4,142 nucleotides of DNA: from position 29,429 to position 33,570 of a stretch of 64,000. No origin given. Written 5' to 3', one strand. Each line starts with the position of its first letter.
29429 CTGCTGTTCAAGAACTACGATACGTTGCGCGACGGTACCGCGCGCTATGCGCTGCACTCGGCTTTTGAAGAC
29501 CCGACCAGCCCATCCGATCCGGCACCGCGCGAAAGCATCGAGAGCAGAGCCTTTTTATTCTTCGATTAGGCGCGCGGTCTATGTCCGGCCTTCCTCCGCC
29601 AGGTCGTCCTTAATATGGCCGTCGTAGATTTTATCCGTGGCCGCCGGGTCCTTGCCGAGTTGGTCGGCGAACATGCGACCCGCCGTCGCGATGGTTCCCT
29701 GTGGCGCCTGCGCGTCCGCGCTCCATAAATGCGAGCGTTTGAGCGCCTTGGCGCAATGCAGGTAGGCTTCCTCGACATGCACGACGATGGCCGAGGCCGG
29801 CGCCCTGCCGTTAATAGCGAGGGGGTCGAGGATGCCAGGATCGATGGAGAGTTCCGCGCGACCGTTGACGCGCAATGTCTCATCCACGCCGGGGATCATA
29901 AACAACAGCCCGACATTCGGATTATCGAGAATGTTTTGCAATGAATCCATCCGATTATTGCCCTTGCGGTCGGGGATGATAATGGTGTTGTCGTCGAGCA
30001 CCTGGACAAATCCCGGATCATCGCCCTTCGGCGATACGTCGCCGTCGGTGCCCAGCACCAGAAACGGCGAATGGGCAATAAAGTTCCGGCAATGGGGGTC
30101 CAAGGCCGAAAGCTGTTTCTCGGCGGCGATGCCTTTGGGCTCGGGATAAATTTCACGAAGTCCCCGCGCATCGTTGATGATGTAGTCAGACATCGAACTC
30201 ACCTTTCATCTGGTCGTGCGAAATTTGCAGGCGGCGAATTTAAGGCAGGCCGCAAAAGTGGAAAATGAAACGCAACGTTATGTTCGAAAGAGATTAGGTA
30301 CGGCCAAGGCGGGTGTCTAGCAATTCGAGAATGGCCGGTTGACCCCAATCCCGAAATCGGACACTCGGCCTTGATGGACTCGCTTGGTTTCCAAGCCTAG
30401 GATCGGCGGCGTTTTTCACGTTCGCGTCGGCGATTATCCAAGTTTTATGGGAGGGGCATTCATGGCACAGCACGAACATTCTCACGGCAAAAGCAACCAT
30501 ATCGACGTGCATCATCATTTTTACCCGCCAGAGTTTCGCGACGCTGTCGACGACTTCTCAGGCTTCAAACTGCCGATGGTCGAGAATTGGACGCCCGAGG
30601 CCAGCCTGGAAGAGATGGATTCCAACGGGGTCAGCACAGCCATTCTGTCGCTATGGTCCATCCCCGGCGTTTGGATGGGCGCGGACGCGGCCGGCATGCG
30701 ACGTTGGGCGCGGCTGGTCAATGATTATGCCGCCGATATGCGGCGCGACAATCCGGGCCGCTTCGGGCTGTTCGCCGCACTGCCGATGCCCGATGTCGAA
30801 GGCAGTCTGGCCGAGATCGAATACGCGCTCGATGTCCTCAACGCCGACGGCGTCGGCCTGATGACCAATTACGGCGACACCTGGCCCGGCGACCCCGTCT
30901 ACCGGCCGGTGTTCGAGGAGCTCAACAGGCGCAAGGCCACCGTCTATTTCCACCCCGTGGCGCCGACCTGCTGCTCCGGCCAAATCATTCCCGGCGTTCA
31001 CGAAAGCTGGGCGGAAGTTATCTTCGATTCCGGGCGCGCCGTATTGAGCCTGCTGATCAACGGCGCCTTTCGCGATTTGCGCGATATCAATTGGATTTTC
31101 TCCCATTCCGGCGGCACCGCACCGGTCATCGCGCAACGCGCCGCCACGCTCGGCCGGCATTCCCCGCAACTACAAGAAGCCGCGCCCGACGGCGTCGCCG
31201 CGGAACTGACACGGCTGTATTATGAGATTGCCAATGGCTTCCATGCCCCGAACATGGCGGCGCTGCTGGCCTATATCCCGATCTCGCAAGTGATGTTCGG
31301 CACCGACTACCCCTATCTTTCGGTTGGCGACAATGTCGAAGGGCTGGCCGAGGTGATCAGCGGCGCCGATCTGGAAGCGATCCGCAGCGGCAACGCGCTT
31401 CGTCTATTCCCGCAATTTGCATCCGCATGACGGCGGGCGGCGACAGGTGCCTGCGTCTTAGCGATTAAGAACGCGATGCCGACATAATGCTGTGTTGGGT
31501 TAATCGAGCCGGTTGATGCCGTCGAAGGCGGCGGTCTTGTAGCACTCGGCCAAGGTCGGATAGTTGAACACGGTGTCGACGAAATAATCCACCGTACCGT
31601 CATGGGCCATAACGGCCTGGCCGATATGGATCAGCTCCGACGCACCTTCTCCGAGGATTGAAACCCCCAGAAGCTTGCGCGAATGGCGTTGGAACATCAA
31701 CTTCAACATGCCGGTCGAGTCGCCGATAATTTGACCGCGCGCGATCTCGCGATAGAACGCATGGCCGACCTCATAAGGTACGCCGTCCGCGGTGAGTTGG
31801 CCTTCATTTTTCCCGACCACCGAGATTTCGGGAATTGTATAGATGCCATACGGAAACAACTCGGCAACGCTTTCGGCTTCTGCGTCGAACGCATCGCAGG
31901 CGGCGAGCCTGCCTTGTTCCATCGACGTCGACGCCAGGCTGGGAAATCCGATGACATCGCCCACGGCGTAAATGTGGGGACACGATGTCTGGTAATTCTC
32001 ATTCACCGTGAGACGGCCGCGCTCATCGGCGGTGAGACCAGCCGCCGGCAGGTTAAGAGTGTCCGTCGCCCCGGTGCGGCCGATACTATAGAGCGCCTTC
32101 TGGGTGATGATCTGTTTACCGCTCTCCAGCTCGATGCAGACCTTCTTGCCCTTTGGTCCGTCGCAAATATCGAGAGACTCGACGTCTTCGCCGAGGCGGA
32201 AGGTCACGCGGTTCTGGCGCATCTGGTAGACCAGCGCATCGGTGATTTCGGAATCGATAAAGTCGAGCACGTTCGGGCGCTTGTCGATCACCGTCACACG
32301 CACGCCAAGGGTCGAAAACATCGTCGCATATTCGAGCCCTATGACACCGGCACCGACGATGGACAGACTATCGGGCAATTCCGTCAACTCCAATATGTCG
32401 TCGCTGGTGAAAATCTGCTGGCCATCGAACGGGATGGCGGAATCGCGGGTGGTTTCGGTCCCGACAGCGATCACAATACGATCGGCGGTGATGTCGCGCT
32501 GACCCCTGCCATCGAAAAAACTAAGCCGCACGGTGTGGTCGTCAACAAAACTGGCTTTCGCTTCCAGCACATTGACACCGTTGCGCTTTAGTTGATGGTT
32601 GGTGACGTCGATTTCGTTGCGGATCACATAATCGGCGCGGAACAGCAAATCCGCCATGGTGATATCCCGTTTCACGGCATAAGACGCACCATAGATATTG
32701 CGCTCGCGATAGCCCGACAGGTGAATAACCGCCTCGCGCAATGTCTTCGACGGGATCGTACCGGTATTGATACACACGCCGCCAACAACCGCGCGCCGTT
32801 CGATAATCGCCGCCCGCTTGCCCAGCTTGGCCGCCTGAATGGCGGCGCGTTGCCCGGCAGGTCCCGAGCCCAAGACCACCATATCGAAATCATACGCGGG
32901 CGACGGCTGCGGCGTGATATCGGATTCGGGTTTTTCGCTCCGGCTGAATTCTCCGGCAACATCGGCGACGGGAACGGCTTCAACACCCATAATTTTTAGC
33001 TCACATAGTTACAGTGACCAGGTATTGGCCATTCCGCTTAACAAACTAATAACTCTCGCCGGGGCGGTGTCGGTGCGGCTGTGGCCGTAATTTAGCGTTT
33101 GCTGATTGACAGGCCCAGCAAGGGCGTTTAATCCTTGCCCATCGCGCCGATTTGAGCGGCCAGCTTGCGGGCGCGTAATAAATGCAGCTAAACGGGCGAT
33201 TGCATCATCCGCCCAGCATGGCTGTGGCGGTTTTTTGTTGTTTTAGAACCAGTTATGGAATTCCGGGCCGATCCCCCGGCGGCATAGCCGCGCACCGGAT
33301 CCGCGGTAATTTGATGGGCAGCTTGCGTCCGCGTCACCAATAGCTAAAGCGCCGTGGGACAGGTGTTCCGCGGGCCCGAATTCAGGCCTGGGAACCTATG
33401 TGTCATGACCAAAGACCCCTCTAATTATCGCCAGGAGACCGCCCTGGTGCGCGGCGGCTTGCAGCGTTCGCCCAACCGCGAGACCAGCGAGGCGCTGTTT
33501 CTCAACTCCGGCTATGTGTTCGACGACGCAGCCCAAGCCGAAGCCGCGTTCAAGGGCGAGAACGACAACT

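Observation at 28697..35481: Two CmcJ/NvfI-family paralogs bracketing a flavoprotein/amidohydrolase gene set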

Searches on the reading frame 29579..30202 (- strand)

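Call 3: search_protein_families(library=pfam, proteins=[window:29579-30202:-], max_evalue=0.01)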
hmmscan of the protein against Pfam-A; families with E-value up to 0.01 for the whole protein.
window:29579-30202:- (207 aa): 1 family
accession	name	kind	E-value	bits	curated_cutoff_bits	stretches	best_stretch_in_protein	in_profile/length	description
PF01243.27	PNPOx_N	-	2.3e-15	57.5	28.1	1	34-150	1-120/120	Pyridoxamine 5'-phosphate oxidase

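Call 5: search_protein_families(library=ncbifam, proteins=[window:29579-30202:-], max_evalue=0.01)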
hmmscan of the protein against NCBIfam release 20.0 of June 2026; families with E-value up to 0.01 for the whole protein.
window:29579-30202:- (207 aa): 1 family
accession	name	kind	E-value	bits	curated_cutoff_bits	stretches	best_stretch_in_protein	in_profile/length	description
TIGR04025.1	PPOX_FMN_DR2398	subfamily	1e-70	237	170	1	15-199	3-194/197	MSMEG_1061 family FMN-dependent PPOX-type flavoprotein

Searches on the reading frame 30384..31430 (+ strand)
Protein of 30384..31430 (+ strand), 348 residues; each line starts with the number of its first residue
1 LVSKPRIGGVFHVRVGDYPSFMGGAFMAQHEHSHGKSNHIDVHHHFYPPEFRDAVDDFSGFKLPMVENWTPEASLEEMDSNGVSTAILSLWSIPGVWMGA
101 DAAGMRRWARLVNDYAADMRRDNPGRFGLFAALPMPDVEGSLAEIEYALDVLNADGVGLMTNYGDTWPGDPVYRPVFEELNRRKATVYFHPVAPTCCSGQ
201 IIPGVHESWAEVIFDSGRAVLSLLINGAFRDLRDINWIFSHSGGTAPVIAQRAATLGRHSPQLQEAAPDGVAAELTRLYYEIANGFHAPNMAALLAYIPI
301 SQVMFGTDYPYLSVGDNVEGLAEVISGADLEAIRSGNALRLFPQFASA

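Call 3: search_protein_families(library=pfam, proteins=[window:30384-31430:+], max_evalue=0.01)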
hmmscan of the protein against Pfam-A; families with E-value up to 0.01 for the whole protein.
window:30384-31430:+ (348 aa): 1 family
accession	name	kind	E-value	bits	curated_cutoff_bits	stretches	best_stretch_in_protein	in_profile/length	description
PF04909.20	Amidohydro_2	-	1.2e-34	120.8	26.4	1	40-343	1-288/289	Amidohydrolase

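Call 5: search_protein_families(library=ncbifam, proteins=[window:30384-31430:+], max_evalue=0.01)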
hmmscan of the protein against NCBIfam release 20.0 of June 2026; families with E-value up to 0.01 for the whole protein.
window:30384-31430:+ (348 aa): 0 families

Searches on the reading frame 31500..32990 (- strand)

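Call 3: search_protein_families(library=pfam, proteins=[window:31500-32990:-], max_evalue=0.01)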
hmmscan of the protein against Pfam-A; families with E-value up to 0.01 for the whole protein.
window:31500-32990:- (496 aa): 18 families
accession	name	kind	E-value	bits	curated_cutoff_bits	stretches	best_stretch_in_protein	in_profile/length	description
PF07992.20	Pyr_redox_2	-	7e-56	190.2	26.1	1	35-360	1-291/291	Pyridine nucleotide-disulphide oxidoreductase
PF02852.28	Pyr_redox_dim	-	1.5e-25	90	25.3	1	380-488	2-110/110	Pyridine nucleotide-disulphide oxidoreductase, dimerisation domain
PF00070.33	Pyr_redox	-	1.8e-18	67.2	22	1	210-277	3-68/82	Pyridine nucleotide-disulphide oxidoreductase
PF13450.12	NAD_binding_8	-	2.6e-09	37.6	21.9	2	39-73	1-35/68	NAD(P)-binding Rossmann-like domain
PF12831.13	FAD_oxidored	-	2.9e-09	37.2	27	1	36-79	1-44/416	FAD dependent oxidoreductase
PF01262.27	AlaDh_PNT_C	-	3.1e-09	37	23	1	209-261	31-83/214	Alanine dehydrogenase/PNT, C-terminal domain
PF13738.12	Pyr_redox_3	-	6.8e-09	35.8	30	1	165-344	121-305/305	Pyridine nucleotide-disulphide oxidoreductase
PF03486.20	HI0933_like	-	5.8e-08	32.9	50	1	36-70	2-36/244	HI0933-like protein Rossmann domain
PF01266.30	DAO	-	3.2e-06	27.3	27.9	0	211-239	4-32/353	FAD dependent oxidoreductase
PF01494.25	FAD_binding_3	-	3.5e-06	26.9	22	1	211-240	6-35/349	FAD binding domain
PF00890.30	FAD_binding_2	-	4.5e-06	26.5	20.4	1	36-71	1-36/414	FAD binding domain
PF01134.28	GIDA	-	1.7e-05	24.6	22.1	1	36-178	1-150/391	Glucose inhibited division protein A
PF02737.24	3HCDH_N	-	2e-05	25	22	1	210-263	3-56/180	3-hydroxyacyl-CoA dehydrogenase, NAD binding domain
PF01946.23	Thi4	-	5.1e-05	23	26.2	1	35-79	18-63/235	Thi4 family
PF13478.12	XdhC_C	-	0.00011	23.2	29.7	1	209-242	1-34/125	XdhC Rossmann domain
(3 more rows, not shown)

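Call 5: search_protein_families(library=ncbifam, proteins=[window:31500-32990:-], max_evalue=0.01)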
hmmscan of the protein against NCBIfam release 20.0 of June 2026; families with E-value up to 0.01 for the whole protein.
window:31500-32990:- (496 aa): 128 families (the best 25 are shown)
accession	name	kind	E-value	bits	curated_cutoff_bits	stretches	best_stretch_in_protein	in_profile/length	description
NF003585.0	PRK05249.1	equivalog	1.1e-194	647.4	465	1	32-495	4-461/464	Si-specific NAD(P)(+) transhydrogenase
TIGR01350.1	lipoamide_DH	equivalog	9.2e-102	341.1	408.8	1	35-489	2-452/461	dihydrolipoyl dehydrogenase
TIGR02053.1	MerA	equivalog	4.5e-82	276.5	454.45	1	35-489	1-451/465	mercury(II) reductase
NF004992.0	PRK06370.1-4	equivalog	2.5e-71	240.5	629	1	34-486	4-450/459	FAD-containing oxidoreductase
NF004776.0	PRK06116.1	equivalog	1.4e-69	235.3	480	1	33-486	3-448/450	glutathione-disulfide reductase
NF004991.0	PRK06370.1-3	subfamily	2e-68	231.2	620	1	12-488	15-484/509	FAD-containing oxidoreductase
NF040477.1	chlor_oxi_RclA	equivalog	1.3e-67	228.4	740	1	34-484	3-433/441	reactive chlorine resistance oxidoreductase RclA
NF041853.1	hythiocyan_redase_MerA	equivalog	1.3e-66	225.3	650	1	34-484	3-434/440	hypothiocyanous acid reductase MerA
NF004943.0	PRK06292.2-1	equivalog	2.8e-66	224.2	432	1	34-488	3-452/456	dihydrolipoyl dehydrogenase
NF005572.0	PRK07251.1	equivalog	6.1e-66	222.9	537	1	34-483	3-431/438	FAD-containing oxidoreductase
TIGR01424.1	gluta_reduc_2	equivalog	2.6e-65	220.7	606.05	1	33-486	1-444/446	glutathione-disulfide reductase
NF004946.0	PRK06292.2-4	subfamily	5.9e-65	219.9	634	1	34-491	3-469/487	dihydrolipoyl dehydrogenase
NF005884.0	PRK07846.1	equivalog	9.6e-65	219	501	1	34-483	3-443/454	mycothione reductase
NF005883.0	PRK07845.1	equivalog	2.3e-64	218.1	479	1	37-488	5-456/466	NAD(P)H-quinone dehydrogenase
NF004945.0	PRK06292.2-3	equivalog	2.5e-64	217.9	494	1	35-483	4-444/457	dihydrolipoyl dehydrogenase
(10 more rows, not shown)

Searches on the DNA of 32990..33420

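Call 51: search_rna_families(source=window, start=32990, end=33420, threshold=evalue, max_evalue=1, show_alignments=2)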
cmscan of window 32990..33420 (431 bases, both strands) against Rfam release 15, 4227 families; matches with E-value up to 1: 2.
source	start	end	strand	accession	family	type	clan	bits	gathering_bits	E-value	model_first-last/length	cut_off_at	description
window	33134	33211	+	RF00521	SAM_alpha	Cis-reg; riboswitch;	-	48.6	36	4.7e-10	1-79/79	no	Alpha-proteobacteria SAM riboswitch aptamer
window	33293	33367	+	RF00521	SAM_alpha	Cis-reg; riboswitch;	-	33.8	36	4.8e-06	1-79/79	no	Alpha-proteobacteria SAM riboswitch aptamer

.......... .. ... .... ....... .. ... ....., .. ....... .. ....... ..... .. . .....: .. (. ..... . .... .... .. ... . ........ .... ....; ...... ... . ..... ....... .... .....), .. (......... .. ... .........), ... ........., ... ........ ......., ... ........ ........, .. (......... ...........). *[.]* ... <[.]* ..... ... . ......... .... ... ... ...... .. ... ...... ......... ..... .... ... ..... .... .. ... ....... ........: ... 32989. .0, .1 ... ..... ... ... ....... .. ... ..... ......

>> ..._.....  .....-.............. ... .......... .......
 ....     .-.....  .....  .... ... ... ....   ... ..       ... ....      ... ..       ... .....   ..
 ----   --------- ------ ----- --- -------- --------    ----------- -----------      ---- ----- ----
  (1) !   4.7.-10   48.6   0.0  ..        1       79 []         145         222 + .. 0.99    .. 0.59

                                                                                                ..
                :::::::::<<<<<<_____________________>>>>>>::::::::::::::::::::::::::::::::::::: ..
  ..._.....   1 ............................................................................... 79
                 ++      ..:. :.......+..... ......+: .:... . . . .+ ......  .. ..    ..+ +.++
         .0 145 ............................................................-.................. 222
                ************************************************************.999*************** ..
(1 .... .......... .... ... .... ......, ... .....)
